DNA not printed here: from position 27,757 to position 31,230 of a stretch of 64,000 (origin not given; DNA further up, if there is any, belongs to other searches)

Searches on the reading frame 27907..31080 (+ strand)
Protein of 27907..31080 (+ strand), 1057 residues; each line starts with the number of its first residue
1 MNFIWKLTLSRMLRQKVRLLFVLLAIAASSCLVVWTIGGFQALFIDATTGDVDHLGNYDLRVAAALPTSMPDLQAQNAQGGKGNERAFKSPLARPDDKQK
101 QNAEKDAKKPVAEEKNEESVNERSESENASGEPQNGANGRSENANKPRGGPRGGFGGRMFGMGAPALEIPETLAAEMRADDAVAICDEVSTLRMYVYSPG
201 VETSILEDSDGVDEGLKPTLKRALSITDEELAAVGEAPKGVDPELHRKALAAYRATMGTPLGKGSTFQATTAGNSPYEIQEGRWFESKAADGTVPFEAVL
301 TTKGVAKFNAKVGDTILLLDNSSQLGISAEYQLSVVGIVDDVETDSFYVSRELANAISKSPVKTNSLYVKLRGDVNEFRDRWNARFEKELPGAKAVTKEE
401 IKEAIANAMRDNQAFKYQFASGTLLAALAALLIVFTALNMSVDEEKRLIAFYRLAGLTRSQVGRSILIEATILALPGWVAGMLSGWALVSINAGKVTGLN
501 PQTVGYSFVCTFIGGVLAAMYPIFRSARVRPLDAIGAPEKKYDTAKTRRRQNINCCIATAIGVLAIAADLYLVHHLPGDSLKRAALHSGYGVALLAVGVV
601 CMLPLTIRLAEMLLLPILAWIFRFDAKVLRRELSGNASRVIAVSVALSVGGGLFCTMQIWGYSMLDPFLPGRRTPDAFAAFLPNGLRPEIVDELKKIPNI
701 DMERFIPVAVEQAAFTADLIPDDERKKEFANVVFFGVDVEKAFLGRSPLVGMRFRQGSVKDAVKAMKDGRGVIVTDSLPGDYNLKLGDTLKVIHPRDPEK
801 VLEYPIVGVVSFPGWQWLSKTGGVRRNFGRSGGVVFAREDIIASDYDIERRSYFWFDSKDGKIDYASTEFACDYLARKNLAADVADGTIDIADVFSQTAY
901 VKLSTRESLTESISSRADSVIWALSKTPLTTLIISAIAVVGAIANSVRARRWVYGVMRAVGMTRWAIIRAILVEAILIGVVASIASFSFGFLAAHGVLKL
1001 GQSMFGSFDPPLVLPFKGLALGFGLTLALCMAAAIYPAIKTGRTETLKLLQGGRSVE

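Call 14: search_protein_families(library=pfam, proteins=[window:27907-31080:+], max_evalue=0.001)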
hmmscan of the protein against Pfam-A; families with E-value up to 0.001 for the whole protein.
window:27907-31080:+ (1057 aa): 2 families
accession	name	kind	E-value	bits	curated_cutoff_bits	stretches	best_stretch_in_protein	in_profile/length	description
PF02687.27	FtsX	-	1.5e-23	83.6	25.5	2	930-1044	6-118/120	FtsX-like permease C-terminal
PF12704.14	MacB_PCD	-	2.7e-06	28.3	27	1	226-376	54-196/207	MacB-like periplasmic core domain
